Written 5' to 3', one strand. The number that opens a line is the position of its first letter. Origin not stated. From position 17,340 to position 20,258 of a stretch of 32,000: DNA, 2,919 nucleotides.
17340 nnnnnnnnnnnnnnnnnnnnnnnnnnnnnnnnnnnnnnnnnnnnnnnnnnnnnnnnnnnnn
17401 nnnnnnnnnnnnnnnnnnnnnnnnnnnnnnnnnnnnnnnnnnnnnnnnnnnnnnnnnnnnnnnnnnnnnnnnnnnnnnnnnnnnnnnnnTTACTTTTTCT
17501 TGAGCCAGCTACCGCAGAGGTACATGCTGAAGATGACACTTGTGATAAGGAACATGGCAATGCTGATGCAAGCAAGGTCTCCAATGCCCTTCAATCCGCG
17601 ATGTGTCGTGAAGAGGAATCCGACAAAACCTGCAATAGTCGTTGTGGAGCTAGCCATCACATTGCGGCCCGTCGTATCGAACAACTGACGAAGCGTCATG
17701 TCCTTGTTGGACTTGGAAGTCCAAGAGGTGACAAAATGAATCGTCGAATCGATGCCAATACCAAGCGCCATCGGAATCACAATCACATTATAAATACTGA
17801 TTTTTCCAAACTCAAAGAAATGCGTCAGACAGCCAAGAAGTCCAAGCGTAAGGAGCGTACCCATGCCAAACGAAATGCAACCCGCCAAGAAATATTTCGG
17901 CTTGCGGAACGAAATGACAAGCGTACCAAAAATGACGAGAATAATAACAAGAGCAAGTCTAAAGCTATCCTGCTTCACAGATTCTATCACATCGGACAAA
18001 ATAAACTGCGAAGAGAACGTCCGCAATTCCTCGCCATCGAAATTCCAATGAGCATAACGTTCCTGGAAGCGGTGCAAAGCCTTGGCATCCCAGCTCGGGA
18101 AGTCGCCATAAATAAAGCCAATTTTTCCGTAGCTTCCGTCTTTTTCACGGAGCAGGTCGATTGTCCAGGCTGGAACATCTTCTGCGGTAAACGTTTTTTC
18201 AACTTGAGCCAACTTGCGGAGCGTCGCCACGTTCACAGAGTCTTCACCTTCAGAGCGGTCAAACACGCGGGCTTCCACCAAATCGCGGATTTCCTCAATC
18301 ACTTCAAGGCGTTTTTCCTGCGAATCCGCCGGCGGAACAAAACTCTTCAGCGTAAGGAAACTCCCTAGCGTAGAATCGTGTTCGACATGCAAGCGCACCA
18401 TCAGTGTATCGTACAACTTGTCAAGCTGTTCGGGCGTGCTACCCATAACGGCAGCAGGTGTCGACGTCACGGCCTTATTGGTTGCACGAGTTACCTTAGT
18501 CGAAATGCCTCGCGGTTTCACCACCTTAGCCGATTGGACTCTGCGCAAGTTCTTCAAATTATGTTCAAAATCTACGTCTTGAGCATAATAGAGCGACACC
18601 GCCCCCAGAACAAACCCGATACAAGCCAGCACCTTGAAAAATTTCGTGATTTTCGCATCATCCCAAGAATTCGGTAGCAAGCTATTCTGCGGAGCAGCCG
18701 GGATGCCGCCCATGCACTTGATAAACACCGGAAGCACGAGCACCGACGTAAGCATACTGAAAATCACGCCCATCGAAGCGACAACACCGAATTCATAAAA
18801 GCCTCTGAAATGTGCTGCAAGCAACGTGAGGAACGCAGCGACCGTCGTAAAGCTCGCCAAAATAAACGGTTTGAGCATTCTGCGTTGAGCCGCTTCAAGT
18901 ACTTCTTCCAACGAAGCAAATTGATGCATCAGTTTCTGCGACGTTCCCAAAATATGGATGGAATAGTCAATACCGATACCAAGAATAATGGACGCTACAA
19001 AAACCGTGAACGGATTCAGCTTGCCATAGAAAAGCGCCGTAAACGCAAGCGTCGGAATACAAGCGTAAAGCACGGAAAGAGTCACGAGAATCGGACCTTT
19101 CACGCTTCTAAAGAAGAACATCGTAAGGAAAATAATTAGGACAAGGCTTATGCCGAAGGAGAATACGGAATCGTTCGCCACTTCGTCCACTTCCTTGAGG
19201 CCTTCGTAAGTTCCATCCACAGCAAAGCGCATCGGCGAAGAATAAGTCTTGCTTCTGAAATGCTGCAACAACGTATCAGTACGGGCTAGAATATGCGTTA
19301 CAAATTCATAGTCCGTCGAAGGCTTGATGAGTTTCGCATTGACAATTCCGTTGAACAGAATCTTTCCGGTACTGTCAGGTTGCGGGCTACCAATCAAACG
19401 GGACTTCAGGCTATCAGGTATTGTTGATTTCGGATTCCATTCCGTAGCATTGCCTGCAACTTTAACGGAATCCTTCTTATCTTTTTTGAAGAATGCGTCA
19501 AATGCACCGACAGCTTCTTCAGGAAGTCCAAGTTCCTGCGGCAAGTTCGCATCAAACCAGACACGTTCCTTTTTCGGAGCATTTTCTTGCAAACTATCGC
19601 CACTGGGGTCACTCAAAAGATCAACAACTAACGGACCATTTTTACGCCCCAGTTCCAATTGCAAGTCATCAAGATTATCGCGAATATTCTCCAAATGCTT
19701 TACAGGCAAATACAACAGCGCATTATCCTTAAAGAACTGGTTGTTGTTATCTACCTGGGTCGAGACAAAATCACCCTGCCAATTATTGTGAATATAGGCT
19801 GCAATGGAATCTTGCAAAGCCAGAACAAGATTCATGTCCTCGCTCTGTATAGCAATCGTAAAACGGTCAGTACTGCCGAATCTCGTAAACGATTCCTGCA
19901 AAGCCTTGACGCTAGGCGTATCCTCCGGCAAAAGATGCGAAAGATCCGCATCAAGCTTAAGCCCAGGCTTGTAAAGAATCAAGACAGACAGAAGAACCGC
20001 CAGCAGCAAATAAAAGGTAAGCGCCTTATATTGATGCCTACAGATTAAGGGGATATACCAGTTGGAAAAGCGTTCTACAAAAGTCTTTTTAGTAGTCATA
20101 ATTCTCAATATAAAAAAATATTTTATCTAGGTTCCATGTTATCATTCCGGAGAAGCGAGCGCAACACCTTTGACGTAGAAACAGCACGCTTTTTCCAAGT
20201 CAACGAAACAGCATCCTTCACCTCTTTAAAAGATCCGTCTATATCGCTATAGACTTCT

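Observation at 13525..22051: Three diverged LtaS-type transferases around an MMPL/RND exporter: candidate undescribed envelope lipid export-and-decoration system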

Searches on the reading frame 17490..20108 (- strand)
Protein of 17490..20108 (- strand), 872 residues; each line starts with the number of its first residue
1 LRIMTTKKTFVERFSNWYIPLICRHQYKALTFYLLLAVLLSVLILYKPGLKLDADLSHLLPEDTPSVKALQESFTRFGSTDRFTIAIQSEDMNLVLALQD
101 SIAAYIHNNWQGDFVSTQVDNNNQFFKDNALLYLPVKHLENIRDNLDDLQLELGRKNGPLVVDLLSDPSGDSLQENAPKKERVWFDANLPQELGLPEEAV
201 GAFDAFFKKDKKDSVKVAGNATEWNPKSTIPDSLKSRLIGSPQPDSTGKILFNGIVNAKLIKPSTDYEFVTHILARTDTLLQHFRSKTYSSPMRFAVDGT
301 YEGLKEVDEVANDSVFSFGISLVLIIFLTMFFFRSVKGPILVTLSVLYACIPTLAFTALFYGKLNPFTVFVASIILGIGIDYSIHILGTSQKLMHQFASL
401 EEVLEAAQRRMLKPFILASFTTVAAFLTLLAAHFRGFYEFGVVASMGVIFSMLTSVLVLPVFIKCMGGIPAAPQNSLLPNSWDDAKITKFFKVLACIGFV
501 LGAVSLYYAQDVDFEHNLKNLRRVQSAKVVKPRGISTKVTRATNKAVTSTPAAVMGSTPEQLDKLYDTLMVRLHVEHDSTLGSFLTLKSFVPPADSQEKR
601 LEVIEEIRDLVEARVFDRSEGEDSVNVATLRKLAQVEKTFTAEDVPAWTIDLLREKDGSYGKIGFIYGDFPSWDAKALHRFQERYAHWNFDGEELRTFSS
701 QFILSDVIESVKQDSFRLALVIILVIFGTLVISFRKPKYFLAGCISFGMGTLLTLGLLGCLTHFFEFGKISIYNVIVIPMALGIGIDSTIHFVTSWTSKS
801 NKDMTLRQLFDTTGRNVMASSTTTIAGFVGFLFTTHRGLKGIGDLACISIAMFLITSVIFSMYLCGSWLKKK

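Call 7: search_protein_families(library=pfam, proteins=[window:17490-20108:-], max_evalue=0.01)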
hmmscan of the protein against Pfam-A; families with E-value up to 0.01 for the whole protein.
window:17490-20108:- (872 aa): 3 families
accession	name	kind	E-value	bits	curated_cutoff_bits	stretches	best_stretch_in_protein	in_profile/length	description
PF03176.21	MMPL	-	3e-18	66.3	20.5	2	305-482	135-319/333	MMPL family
PF02355.23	SecD_SecF_C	-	9.7e-05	22.3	20.5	1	309-461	28-181/189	Protein export membrane protein SecD/SecF, C-terminal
PF00873.25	ACR_tran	-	0.00023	19.4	28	1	299-462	848-1016/1021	AcrB/AcrD/AcrF family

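Call 8: search_protein_families(library=ncbifam, proteins=[window:17490-20108:-], max_evalue=0.01)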
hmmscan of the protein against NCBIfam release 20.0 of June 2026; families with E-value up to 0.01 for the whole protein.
window:17490-20108:- (872 aa): 9 families
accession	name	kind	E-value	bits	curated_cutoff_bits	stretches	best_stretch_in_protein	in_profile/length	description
TIGR03480.1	HpnN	hypoth_equivalog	3.2e-55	187.5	751.85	3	306-636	263-582/862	hopanoid biosynthesis associated RND transporter like protein HpnN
NF052374.1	HopndTporHpnN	equivalog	4.1e-31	107.9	1100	2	312-638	271-587/858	hopanoid transporter HpnN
TIGR00921.1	2A067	subfamily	1.3e-27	96.2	351.9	2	309-466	189-346/733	hydrophobe/amphiphile efflux-3 (HAE3) family transporter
TIGR00833.1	actII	subfamily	2.3e-20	72.5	874.7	2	367-462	232-328/910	MMPL family RND transporter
NF045600.2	BstA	equivalog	3.3e-15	55.1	1400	2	309-462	282-435/903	sterol transporter cytoplasmic membrane protein BstA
TIGR00916.1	2A0604s01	subfamily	1.3e-06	28.2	148.6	1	309-456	85-231/231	SecD/SecF family protein translocase subunit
NF033617.1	RND_permease_2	subfamily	0.0001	20.4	1250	1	297-462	833-1003/1009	multidrug efflux RND transporter permease subunit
TIGR00915.1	2A0602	subfamily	0.0032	15.4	940.35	1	297-458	323-484/1050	efflux RND transporter permease subunit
NF000037.1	RND_perm_OqxB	exception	0.0063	14.3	2200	0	311-462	876-1025/1050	multidrug efflux RND transporter permease subunit OqxB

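Call 14: search_solved_structures(query=window:17490-20108:-, max_evalue=0.001)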
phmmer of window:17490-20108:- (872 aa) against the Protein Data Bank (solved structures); distinct sequences matched with E-value up to 0.001: 6.
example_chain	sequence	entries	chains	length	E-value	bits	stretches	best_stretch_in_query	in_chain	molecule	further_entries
6wu0_B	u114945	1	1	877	2e-18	69.4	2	313-522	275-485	Hopanoid biosynthesis associated RND transporter like protein HpnN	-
5khn_B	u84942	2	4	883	2.5e-17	65.8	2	312-646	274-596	RND transporter | Putative RND superfamily efflux pump membrane protein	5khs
8yr0_A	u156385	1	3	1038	2.9e-05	25.9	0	313-464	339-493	Cation/multidrug efflux pump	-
7wlv_A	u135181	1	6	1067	6.1e-05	24.8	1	310-465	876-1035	Efflux pump membrane transporter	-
7cz9_A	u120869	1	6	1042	0.00016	23.4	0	311-463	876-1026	Efflux pump membrane transporter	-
8zxs_A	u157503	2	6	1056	0.00019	23.2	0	311-463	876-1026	Efflux pump membrane transporter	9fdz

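Call 15: find_homologous_proteins(query=window:17490-20108:-, max_evalue=1e-10)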
Query window:17490-20108:- (872 aa): 722 proteins with E <= 1e-10 among 8000 candidates; the best 120 are listed.
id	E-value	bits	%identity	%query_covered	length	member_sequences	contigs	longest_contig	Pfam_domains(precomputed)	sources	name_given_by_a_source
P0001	0.0e+0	1953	100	100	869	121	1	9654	PF03176.22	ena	-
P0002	0.0e+0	1656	83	100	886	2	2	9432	PF03176.22,PF00873.26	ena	-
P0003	0.0e+0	1651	83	100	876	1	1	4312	PF03176.22,PF00873.26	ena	-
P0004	0.0e+0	1649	83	100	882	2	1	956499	PF03176.22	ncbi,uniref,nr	ncbi:MMPL family transporter [Fibrobacter sp. UWT3]|uniref:MMPL family transporter n=1 Tax=Fibrobact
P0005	0.0e+0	1649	84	100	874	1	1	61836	PF03176.22,PF02355.23,PF00873.26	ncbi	-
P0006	0.0e+0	1649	84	100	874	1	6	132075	PF03176.22,PF00873.26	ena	-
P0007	0.0e+0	1648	84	100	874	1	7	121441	PF03176.22,PF00873.26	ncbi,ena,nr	ncbi:MAG: MMPL family transporter [Fibrobacter sp.]|nr:MMPL family transporter [Fibrobacter sp.]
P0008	0.0e+0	1648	84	100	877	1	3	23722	PF03176.22,PF00873.26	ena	-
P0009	0.0e+0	1648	84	100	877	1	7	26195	PF03176.22,PF00873.26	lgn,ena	-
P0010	0.0e+0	1647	84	100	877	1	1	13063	PF03176.22,PF00873.26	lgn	-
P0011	0.0e+0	1647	84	100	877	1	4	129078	PF03176.22,PF00873.26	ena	-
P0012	0.0e+0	1647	83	100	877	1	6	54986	PF03176.22,PF00873.26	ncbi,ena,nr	ncbi:MAG: MMPL family transporter [Fibrobacter sp.]|nr:MMPL family transporter [Fibrobacter sp.]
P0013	0.0e+0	1647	84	100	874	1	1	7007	PF03176.22,PF00873.26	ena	-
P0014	0.0e+0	1647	84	100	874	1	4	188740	PF03176.22,PF02355.23,PF00873.26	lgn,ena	-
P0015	0.0e+0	1647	84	100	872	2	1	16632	PF03176.22,PF00873.26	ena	-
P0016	0.0e+0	1646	84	100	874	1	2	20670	PF03176.22,PF00873.26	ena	-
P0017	0.0e+0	1646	84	100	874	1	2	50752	PF03176.22,PF02355.23,PF00873.26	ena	-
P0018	0.0e+0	1646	83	100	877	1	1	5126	PF03176.22,PF00873.26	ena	-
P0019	0.0e+0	1646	84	100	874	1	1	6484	PF03176.22,PF00873.26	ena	-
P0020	0.0e+0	1646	84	100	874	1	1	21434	PF03176.22,PF00873.26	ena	-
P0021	0.0e+0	1645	83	100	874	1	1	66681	PF03176.22,PF00873.26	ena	-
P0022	0.0e+0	1644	83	100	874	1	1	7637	PF03176.22,PF00873.26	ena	-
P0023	0.0e+0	1644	83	100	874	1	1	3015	PF03176.22,PF00873.26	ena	-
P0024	0.0e+0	1644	83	100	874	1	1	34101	PF03176.22,PF00873.26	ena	-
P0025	0.0e+0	1644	84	100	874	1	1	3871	PF03176.22,PF00873.26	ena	-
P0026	0.0e+0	1644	83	100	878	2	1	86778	PF03176.22,PF00873.26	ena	-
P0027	0.0e+0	1644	83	100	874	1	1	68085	PF03176.22,PF00873.26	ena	-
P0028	0.0e+0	1644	83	100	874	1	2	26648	PF03176.22,PF00873.26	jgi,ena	-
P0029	0.0e+0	1644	84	100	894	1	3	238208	PF03176.22,PF02355.23,PF00873.26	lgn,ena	-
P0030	0.0e+0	1643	83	100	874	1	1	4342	PF03176.22,PF00873.26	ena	-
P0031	0.0e+0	1643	83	100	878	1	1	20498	PF03176.22,PF00873.26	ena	-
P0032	0.0e+0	1643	83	100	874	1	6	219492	PF03176.22,PF00873.26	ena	-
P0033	0.0e+0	1643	83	100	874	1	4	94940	PF03176.22,PF00873.26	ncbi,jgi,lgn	jgi:predicted RND superfamily exporter protein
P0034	0.0e+0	1643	83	100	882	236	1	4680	PF03176.22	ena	-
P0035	0.0e+0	1643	83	100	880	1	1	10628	PF03176.22,PF00873.26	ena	-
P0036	0.0e+0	1642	84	100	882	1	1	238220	PF03176.22,PF02355.23,PF00873.26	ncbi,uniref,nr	ncbi:MAG: MMPL family transporter [Fibrobacter sp.]|uniref:efflux RND transporter permease subunit n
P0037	0.0e+0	1642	84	100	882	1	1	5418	PF03176.22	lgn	-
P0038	0.0e+0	1642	83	100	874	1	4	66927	PF03176.22,PF00873.26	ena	-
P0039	0.0e+0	1642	84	100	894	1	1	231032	PF03176.22,PF02355.23,PF00873.26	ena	-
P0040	0.0e+0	1642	83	100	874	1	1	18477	PF03176.22,PF00873.26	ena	-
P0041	0.0e+0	1642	83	100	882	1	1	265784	PF03176.22,PF00873.26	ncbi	ncbi:efflux RND transporter permease subunit [Fibrobacter sp.]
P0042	0.0e+0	1642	83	100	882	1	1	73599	PF03176.22,PF00873.26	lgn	-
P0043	0.0e+0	1642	83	100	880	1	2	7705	PF03176.22,PF00873.26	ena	-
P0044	0.0e+0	1642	82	100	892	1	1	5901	PF03176.22,PF00873.26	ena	-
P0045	0.0e+0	1642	83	100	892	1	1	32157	PF03176.22,PF00873.26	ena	-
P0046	0.0e+0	1642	83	100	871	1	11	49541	PF03176.22,PF02355.23,PF00873.26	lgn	-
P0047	0.0e+0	1641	83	100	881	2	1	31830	PF03176.22,PF02355.23,PF00873.26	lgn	-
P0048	0.0e+0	1641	83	100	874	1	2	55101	PF03176.22,PF00873.26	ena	-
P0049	0.0e+0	1641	83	100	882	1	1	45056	PF03176.22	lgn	-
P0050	0.0e+0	1641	83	100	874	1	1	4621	PF03176.22,PF00873.26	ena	-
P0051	0.0e+0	1641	83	100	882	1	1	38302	PF03176.22,PF00873.26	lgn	-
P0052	0.0e+0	1641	82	100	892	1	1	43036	PF03176.22,PF00873.26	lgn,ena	-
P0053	0.0e+0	1640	83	100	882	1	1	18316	PF03176.22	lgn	-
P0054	0.0e+0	1640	83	100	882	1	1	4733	PF03176.22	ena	-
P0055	0.0e+0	1640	83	100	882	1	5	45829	PF03176.22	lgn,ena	-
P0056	0.0e+0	1640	84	100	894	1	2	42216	PF03176.22,PF02355.23,PF00873.26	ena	-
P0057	0.0e+0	1640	83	100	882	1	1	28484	PF03176.22,PF00873.26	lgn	-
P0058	0.0e+0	1640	83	100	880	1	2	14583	PF03176.22,PF00873.26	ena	-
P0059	0.0e+0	1640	83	100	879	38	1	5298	PF03176.22,PF00873.26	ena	-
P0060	0.0e+0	1640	83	100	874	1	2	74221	PF03176.22,PF00873.26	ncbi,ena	-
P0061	0.0e+0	1640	83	100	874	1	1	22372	PF03176.22,PF02355.23,PF00873.26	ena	-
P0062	0.0e+0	1640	83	100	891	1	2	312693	PF03176.22,PF02355.23,PF00873.26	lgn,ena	-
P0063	0.0e+0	1640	82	100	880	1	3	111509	PF03176.22,PF00873.26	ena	-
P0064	0.0e+0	1640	83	100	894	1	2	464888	PF03176.22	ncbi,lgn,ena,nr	ncbi:hypothetical protein SAMN05720472_1350 [Fibrobacter sp. UWR3]|nr:hypothetical protein SAMN05720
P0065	0.0e+0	1640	83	100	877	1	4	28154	PF03176.22,PF00873.26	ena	-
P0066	0.0e+0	1640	83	100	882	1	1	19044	PF03176.22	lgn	-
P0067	0.0e+0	1640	83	100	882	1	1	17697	PF03176.22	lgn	-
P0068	0.0e+0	1640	82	100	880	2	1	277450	PF03176.22,PF00873.26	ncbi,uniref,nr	ncbi:hypothetical protein SAMN05720487_103196 [Fibrobacter sp. UWT2]|uniref:efflux RND transporter p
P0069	0.0e+0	1640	83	100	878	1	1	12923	PF03176.22,PF00873.26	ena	-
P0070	0.0e+0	1640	83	100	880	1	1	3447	PF03176.22,PF00873.26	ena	-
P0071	0.0e+0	1640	84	100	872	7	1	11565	PF03176.22,PF00873.26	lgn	-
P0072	0.0e+0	1639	83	100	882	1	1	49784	PF03176.22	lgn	-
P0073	0.0e+0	1639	83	100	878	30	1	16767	PF03176.22,PF00873.26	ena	-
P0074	0.0e+0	1639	83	100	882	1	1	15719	PF03176.22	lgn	-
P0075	0.0e+0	1639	83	100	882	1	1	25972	PF03176.22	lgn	-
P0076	0.0e+0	1639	83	100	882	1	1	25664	PF03176.22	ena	-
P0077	0.0e+0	1639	83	100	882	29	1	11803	PF03176.22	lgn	-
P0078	0.0e+0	1639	83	100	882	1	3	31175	PF03176.22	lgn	-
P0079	0.0e+0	1639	83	100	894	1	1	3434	PF03176.22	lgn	-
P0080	0.0e+0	1639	83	100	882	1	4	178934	PF03176.22,PF02355.23,PF00873.26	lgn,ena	-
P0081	0.0e+0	1639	83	100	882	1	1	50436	PF03176.22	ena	-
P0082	0.0e+0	1639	83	100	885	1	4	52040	PF03176.22,PF00873.26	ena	-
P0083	0.0e+0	1639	83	100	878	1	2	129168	PF03176.22,PF00873.26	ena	-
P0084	0.0e+0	1638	83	100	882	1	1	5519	PF03176.22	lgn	-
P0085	0.0e+0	1638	83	100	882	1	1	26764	PF03176.22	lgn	-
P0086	0.0e+0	1638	83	100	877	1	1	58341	PF03176.22,PF00873.26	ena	-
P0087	0.0e+0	1638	83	100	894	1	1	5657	PF03176.22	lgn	-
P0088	0.0e+0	1638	83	100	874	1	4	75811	PF03176.22,PF00873.26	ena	-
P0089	0.0e+0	1638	83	100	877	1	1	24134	PF03176.22,PF00873.26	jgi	jgi:hypothetical protein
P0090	0.0e+0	1638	83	100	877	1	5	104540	PF03176.22,PF00873.26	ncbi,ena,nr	ncbi:MAG: MMPL family transporter [Fibrobacter sp.]|nr:MMPL family transporter [Fibrobacter sp.]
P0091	0.0e+0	1638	83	100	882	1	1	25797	PF03176.22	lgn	-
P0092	0.0e+0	1638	83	100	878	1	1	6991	PF03176.22,PF00873.26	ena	-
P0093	0.0e+0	1638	82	100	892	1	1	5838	PF03176.22,PF02355.23,PF00873.26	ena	-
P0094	0.0e+0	1638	83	100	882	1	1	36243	PF03176.22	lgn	-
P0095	0.0e+0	1637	83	100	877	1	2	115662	PF03176.22,PF00873.26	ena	-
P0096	0.0e+0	1637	83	100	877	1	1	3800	PF03176.22,PF00873.26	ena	-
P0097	0.0e+0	1637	83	100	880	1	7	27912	PF03176.22,PF00873.26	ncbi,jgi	jgi:predicted RND superfamily exporter protein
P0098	0.0e+0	1637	83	100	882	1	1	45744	PF03176.22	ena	-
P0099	0.0e+0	1637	83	100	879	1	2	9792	PF03176.22,PF00873.26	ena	-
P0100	0.0e+0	1636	83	100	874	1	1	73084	PF03176.22,PF00873.26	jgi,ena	-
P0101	0.0e+0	1636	82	100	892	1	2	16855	PF03176.22,PF00873.26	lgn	-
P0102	0.0e+0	1636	83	100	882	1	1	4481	PF03176.22,PF02355.23,PF00873.26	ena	-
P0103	0.0e+0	1636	83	100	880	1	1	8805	PF03176.22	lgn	-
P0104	0.0e+0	1636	83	100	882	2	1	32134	PF03176.22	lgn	-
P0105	0.0e+0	1635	83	100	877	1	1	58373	PF03176.22,PF00873.26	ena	-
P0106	0.0e+0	1635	83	100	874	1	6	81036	PF03176.22,PF00873.26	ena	-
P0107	0.0e+0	1635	83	100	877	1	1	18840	PF03176.22,PF00873.26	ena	-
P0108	0.0e+0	1635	83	100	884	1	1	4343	PF03176.22,PF02355.23,PF00873.26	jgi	jgi:predicted RND superfamily exporter protein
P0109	0.0e+0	1635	83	100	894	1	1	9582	PF03176.22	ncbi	-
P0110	0.0e+0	1634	83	100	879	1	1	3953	PF03176.22,PF00873.26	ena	-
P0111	0.0e+0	1634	83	100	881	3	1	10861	PF03176.22,PF00873.26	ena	-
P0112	0.0e+0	1634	83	100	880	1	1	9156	PF03176.22,PF00873.26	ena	-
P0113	0.0e+0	1634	82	100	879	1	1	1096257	PF03176.22,PF00873.26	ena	-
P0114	0.0e+0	1634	83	100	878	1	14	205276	PF03176.22,PF00873.26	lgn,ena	-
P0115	0.0e+0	1634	83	100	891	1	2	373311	PF03176.22,PF02355.23,PF00873.26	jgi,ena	-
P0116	0.0e+0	1634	83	100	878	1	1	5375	PF03176.22,PF00873.26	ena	-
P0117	0.0e+0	1634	83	100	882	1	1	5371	PF03176.22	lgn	-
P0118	0.0e+0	1633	82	100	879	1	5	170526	PF03176.22,PF02355.23,PF00873.26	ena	-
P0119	0.0e+0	1633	83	100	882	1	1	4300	PF03176.22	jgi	-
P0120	0.0e+0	1633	83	100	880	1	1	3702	PF03176.22,PF00873.26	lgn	-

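Call 21: find_encoding_contigs(protein=P0004, flank=10000, max_places=2)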
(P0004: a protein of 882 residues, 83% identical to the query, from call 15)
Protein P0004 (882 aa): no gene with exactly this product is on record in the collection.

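Call 28: search_protein_representatives(protein=window:17490-20108:-)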
Query: 872 residues. Proteins with E-value up to 0.001 (for the whole library): 14020; up to 1e-10: 5023; up to 1e-30: 596. The best 150 are listed.
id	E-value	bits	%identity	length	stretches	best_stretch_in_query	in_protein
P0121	2.5e-230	783.6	46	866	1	14-871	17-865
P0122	1.2e-228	778.1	47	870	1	10-864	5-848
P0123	5.0e-207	706.5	42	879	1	6-866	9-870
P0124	6.8e-186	636.6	42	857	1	6-865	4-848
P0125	1.6e-162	559.3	49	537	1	338-865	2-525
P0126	3.8e-155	534.9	39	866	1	20-868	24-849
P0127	4.8e-146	504.8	37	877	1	18-871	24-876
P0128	2.6e-131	456.1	37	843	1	16-855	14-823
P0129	3.8e-125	435.7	35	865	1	16-856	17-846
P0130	1.3e-120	420.7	34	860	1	7-861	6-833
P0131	4.1e-114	399.2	35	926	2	34-469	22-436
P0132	2.3e-113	396.7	33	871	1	12-856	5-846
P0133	3.2e-112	392.9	34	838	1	29-864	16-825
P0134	7.4e-112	391.7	32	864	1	3-860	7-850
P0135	3.2e-111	389.6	47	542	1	156-637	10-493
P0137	5.8e-109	382.2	33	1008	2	24-463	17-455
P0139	8.7e-101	355.1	34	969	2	7-567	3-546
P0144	9.3e-95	335.2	34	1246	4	612-857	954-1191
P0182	3.2e-56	207.7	28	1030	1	14-760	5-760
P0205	9.0e-53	196.3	28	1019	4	558-856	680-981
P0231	3.8e-50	187.6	28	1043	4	264-577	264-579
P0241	4.4e-49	184.1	26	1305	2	271-853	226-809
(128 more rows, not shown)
